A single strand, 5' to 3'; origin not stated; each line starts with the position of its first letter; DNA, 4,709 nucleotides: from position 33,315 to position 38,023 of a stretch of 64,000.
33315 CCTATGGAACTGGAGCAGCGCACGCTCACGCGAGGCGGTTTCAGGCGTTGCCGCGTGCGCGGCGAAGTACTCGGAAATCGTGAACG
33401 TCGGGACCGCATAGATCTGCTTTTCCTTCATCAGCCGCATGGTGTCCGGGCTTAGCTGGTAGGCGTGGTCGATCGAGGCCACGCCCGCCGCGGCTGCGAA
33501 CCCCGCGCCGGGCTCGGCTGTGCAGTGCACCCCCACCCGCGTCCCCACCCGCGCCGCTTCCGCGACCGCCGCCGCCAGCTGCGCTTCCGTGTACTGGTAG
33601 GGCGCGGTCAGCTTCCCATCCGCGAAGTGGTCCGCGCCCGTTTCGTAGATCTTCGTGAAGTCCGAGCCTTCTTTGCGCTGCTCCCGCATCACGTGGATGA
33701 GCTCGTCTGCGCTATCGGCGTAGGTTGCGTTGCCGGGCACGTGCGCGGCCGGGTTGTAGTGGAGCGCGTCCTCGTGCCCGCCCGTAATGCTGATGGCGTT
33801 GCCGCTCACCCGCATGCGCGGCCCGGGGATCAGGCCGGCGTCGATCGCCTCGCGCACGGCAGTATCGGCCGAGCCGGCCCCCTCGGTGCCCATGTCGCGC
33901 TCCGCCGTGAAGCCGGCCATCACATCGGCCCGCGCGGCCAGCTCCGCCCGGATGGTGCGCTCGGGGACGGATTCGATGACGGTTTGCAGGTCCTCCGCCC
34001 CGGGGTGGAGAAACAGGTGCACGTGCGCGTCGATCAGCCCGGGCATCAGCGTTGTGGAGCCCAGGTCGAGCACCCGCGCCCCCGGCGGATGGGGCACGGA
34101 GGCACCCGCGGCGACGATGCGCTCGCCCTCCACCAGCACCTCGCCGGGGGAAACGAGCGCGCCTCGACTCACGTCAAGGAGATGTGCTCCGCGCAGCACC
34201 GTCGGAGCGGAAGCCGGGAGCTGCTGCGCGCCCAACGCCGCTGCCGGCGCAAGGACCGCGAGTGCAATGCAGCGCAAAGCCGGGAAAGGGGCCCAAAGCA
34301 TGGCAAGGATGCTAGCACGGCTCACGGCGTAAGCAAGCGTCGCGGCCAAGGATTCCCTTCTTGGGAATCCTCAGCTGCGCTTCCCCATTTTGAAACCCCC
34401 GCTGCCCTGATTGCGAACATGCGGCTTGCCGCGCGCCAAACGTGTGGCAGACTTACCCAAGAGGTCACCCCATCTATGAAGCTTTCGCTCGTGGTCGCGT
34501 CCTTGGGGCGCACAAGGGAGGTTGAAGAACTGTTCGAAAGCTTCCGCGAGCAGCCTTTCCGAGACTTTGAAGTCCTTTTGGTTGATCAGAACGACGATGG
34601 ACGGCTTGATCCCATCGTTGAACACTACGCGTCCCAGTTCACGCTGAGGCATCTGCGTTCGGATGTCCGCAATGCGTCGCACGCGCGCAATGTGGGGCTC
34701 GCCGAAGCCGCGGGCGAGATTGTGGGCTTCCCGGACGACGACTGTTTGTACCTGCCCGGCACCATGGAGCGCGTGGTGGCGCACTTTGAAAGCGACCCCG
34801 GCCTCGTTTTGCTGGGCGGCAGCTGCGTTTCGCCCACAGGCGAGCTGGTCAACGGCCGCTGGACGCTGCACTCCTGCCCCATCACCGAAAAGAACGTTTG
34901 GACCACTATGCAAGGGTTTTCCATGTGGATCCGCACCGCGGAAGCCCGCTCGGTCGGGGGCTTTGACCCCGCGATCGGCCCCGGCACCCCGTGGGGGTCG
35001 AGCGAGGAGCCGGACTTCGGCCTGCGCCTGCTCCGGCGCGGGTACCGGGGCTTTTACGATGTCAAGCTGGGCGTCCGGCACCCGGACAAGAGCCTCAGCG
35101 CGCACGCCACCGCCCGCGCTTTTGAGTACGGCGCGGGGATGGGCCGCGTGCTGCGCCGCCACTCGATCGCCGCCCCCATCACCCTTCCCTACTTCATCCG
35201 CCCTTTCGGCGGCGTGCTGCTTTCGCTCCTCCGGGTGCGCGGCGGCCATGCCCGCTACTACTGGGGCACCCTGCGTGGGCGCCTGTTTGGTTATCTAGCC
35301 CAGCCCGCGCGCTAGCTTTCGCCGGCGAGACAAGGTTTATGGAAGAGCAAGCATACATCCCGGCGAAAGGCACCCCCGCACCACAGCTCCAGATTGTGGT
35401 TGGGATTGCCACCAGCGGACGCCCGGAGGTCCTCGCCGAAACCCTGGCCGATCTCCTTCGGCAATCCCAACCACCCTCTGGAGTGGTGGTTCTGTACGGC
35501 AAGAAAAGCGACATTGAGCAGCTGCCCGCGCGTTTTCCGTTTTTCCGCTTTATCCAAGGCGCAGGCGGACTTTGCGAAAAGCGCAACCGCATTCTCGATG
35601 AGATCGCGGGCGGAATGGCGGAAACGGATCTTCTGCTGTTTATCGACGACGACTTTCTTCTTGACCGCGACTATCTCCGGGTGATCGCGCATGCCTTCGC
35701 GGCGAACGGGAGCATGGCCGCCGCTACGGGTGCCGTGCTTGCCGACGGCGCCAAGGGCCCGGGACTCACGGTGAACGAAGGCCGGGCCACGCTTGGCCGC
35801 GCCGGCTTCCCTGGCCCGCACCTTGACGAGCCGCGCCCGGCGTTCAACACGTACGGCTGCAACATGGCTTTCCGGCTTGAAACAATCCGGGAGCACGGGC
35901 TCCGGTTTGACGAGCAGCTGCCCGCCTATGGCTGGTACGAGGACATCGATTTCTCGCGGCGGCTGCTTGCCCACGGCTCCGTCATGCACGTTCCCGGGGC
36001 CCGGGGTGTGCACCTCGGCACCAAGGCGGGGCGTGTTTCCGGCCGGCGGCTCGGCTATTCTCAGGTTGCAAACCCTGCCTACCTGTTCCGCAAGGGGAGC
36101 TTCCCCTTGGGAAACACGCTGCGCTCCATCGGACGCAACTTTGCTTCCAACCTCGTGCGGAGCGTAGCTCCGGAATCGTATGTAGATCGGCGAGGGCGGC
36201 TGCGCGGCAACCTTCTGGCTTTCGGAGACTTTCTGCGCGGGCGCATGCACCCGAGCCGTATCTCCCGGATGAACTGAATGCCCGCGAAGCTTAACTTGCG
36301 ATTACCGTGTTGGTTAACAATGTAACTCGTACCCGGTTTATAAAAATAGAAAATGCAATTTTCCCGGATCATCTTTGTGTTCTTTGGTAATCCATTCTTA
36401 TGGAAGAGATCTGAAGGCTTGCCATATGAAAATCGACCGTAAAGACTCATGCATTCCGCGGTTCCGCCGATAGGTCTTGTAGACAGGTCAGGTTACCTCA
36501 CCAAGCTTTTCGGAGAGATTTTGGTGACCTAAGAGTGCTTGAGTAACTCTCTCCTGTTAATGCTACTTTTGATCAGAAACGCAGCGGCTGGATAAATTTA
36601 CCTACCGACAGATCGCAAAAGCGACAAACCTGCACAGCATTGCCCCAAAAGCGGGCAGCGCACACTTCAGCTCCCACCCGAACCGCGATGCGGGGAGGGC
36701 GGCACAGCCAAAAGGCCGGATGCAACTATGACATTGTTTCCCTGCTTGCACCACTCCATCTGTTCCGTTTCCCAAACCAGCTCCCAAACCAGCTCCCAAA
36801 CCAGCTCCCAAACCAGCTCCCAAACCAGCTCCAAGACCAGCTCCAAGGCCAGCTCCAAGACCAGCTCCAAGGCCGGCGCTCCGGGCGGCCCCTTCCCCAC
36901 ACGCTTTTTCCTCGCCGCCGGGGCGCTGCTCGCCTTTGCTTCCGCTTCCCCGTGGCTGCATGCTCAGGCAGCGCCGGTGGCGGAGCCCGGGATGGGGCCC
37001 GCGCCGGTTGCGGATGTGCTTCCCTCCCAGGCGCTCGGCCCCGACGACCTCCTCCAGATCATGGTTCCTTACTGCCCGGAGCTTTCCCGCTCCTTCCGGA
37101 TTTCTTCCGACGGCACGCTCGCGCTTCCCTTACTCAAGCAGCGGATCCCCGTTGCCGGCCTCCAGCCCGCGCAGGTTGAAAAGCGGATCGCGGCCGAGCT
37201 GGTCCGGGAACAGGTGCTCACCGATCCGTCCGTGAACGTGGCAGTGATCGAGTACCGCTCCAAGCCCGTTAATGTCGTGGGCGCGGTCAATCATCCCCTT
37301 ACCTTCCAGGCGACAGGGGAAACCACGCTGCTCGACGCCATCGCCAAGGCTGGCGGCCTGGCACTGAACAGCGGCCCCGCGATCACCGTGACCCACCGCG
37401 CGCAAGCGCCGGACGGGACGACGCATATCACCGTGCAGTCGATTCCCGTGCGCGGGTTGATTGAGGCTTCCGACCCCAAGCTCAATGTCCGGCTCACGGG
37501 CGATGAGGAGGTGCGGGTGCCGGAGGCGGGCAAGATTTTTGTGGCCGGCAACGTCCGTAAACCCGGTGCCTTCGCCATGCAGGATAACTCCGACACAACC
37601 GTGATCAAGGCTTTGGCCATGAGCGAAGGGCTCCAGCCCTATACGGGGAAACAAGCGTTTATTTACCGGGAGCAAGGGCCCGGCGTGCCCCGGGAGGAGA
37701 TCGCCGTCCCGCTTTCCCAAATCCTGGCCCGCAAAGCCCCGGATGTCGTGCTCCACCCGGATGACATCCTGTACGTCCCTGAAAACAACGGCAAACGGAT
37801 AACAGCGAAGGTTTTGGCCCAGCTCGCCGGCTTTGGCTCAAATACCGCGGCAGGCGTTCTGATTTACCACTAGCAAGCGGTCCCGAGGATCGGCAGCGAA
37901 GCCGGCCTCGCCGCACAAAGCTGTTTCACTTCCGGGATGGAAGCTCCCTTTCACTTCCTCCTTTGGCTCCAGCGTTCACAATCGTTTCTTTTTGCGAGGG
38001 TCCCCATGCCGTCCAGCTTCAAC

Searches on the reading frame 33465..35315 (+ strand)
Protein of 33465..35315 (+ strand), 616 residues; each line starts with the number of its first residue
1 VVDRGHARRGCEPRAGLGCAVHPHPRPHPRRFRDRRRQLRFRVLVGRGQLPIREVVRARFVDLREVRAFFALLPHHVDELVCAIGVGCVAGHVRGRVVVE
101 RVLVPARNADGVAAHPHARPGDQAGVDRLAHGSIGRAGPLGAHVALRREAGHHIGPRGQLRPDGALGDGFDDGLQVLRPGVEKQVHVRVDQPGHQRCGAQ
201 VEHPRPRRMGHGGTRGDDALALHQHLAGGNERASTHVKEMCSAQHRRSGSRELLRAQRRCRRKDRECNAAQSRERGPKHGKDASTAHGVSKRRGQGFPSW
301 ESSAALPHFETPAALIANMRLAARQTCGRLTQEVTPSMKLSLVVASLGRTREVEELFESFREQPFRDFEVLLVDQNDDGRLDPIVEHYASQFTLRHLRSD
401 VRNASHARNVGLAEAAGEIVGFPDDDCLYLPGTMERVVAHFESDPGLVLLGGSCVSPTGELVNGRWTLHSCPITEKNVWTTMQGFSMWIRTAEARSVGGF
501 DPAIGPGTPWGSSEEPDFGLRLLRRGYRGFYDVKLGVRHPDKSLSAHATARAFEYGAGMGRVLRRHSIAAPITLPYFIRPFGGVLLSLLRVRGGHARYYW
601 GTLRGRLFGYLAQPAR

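Call 55: search_protein_families(library=pfam, proteins=[window:33465-35315:+], max_evalue=0.00001)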
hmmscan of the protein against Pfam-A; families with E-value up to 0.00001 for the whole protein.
window:33465-35315:+ (616 aa): 1 family
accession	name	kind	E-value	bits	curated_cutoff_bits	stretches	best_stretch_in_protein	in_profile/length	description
PF00535.33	Glycos_transf_2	-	7.6e-16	58.9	23.3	1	341-451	1-113/168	Glycosyl transferase family 2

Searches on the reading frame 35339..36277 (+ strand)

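Call 55: search_protein_families(library=pfam, proteins=[window:35339-36277:+], max_evalue=0.00001)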
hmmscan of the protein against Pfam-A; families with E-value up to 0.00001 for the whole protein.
window:35339-36277:+ (312 aa): 1 family
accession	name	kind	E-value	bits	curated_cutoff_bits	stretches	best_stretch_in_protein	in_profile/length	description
PF13641.12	Glyco_tranf_2_3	-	5.9e-10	40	27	1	19-218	3-203/230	Glycosyltransferase like family 2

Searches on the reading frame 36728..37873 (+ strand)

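Call 55: search_protein_families(library=pfam, proteins=[window:36728-37873:+], max_evalue=0.00001)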
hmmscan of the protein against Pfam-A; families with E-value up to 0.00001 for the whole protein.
window:36728-37873:+ (381 aa): 3 families
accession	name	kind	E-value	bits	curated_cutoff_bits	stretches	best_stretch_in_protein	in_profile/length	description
PF02563.21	Poly_export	-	2.2e-16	60.3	28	1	101-173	7-76/77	Polysaccharide biosynthesis/export protein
PF22461.2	SLBB_2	-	3.1e-12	46.9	27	1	180-257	2-72/79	SLBB domain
PF10531.15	SLBB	-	5e-12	45.9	27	1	181-215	2-36/55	SLBB domain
